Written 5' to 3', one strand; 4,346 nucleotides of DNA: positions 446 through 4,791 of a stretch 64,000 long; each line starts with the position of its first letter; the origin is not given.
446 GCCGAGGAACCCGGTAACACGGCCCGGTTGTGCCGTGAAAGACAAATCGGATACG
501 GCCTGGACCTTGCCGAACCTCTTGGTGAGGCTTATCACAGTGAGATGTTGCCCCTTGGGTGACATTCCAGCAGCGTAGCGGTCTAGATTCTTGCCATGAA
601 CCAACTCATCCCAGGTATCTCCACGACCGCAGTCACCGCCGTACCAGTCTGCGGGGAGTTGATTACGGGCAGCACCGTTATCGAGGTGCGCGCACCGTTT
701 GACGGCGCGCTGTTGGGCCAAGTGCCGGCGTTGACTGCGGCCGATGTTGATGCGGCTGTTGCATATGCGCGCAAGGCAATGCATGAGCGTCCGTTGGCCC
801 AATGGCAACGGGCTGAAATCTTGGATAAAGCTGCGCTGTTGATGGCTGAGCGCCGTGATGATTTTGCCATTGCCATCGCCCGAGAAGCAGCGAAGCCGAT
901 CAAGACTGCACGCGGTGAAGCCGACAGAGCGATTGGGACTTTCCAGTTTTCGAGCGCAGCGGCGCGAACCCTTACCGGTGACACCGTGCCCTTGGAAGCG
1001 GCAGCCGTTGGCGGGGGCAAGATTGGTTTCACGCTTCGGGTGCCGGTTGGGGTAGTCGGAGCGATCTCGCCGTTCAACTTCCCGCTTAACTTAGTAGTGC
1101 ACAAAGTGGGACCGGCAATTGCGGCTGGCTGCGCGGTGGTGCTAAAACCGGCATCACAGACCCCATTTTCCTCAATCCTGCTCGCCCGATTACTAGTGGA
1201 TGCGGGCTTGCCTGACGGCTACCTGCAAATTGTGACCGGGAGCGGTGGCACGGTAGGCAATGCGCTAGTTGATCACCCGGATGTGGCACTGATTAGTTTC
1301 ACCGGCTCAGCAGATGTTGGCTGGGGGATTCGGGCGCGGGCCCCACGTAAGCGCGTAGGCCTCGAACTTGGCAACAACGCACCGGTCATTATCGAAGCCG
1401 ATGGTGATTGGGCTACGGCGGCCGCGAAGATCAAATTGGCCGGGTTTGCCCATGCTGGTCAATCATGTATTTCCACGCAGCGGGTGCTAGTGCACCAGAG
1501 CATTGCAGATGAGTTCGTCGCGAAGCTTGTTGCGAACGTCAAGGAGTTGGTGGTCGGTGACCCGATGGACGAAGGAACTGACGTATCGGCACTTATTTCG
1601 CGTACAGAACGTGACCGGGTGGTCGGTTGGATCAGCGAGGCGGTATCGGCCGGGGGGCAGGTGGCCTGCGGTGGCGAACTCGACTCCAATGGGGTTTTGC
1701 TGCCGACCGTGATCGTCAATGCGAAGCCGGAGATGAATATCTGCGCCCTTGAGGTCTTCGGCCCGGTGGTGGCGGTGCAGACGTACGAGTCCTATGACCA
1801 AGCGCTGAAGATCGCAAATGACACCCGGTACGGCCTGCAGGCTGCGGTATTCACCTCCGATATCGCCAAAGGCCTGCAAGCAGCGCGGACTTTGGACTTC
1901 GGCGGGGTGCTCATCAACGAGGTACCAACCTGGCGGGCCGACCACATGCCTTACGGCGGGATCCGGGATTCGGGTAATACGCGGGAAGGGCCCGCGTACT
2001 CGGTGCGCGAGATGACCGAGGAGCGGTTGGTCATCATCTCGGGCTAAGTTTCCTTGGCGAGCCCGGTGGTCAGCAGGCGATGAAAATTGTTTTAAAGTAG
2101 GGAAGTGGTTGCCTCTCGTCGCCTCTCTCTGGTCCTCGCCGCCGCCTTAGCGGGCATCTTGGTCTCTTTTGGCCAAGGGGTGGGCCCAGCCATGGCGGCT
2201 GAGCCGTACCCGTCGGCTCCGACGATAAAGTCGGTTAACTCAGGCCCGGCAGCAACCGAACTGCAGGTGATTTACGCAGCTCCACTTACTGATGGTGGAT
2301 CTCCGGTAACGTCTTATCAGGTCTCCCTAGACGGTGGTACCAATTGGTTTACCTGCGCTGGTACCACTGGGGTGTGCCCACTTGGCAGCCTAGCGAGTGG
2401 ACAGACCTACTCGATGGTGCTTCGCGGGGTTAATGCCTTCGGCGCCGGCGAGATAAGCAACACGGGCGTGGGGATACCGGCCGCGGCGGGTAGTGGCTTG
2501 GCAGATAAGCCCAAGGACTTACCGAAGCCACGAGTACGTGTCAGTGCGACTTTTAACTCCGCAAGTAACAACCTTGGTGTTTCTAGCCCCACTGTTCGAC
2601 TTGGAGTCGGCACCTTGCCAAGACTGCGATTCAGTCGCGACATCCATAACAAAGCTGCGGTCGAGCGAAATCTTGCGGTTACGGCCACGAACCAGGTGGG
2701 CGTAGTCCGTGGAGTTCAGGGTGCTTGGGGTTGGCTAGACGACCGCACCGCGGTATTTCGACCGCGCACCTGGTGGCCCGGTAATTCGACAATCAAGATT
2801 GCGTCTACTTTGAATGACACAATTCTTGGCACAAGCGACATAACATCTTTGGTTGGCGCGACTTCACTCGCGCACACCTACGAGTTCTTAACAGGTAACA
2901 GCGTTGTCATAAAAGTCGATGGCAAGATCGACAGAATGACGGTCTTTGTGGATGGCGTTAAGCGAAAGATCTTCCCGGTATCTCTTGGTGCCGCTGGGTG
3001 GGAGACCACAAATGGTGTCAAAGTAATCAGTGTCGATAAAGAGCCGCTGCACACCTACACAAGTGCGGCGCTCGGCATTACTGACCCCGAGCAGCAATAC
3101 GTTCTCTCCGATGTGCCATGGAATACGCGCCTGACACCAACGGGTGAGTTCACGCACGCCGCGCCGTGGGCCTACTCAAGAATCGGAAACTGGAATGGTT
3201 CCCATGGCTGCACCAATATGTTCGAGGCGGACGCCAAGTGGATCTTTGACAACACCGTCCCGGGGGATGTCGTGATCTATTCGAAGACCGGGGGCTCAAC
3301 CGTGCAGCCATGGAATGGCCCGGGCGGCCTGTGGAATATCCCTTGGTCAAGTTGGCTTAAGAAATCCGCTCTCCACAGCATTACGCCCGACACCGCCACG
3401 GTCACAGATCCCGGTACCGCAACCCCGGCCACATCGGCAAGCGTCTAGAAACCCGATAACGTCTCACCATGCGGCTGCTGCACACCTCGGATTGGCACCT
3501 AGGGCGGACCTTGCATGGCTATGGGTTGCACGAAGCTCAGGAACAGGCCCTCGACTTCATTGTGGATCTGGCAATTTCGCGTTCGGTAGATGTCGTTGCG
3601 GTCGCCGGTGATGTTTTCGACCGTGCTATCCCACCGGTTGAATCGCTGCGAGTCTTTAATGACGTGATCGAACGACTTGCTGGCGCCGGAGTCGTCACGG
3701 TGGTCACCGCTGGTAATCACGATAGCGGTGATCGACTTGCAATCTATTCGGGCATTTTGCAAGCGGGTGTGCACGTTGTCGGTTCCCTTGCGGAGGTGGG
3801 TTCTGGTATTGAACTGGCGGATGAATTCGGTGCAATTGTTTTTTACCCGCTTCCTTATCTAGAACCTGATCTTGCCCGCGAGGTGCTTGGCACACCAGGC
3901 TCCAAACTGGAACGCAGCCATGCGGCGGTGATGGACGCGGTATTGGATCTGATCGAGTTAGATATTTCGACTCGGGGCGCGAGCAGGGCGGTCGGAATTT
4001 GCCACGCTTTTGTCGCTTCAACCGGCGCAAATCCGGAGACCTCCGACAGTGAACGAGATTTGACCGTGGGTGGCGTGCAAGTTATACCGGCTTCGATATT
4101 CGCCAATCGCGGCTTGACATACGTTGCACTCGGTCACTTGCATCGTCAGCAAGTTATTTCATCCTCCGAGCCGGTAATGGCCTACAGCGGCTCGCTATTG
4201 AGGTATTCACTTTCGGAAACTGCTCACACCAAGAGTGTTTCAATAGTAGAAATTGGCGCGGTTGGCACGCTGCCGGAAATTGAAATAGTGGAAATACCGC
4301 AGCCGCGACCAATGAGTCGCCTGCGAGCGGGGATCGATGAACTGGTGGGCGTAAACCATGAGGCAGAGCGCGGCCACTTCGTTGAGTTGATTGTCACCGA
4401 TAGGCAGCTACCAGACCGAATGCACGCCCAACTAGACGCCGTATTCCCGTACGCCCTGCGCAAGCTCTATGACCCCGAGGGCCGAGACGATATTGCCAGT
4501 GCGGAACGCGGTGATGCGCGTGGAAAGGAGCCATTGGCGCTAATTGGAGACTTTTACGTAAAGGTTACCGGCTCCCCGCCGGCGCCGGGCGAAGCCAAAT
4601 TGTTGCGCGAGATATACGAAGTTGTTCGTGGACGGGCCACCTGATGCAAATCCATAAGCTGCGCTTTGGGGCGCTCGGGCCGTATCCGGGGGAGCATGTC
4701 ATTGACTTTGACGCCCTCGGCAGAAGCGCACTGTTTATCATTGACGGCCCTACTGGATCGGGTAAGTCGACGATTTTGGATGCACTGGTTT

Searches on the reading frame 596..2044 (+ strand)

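Call 47: search_protein_families(library=pfam, proteins=[window:596-2044:+], max_evalue=0.00001)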
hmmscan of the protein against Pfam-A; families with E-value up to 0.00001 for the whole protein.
window:596-2044:+ (483 aa): 1 family
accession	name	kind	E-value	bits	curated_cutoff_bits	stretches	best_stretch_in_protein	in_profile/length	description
PF00171.27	Aldedh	-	4.2e-147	490.9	23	1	27-477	8-459/461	Aldehyde dehydrogenase family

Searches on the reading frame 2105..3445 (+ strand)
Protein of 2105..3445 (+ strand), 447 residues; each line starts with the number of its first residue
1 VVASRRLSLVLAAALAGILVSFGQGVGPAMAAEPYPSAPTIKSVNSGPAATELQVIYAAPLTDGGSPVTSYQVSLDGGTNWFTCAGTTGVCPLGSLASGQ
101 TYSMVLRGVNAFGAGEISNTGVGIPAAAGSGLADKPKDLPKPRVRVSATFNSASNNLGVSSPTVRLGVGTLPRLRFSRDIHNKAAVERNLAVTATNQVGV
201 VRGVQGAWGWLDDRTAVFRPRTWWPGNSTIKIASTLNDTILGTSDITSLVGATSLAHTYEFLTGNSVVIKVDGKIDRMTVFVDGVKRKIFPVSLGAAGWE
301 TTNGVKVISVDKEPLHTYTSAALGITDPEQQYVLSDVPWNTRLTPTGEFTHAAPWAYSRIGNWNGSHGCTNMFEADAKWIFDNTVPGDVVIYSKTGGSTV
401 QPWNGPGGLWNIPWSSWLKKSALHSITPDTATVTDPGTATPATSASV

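Call 47: search_protein_families(library=pfam, proteins=[window:2105-3445:+], max_evalue=0.00001)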
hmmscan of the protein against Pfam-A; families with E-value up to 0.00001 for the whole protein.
window:2105-3445:+ (447 aa): 2 families
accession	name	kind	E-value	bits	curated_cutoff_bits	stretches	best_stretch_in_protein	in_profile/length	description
PF03734.19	YkuD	-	2e-16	61.3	23.4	1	268-391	3-145/146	L,D-transpeptidase catalytic domain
PF17964.7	Big_10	-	2.1e-12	48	22.9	1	165-238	95-162/164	Bacterial Ig domain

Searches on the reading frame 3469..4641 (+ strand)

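Call 47: search_protein_families(library=pfam, proteins=[window:3469-4641:+], max_evalue=0.00001)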
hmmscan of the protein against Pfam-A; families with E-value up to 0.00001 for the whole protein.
window:3469-4641:+ (391 aa): 2 families
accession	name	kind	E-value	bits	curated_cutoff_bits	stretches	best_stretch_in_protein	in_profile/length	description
PF00149.33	Metallophos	-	7.8e-11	43.2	21.5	1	1-118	1-104/191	Calcineurin-like phosphoesterase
PF12320.13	SbcD_C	-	2.6e-06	28.2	24.4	1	279-365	2-92/94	Type 5 capsule protein repressor C-terminal domain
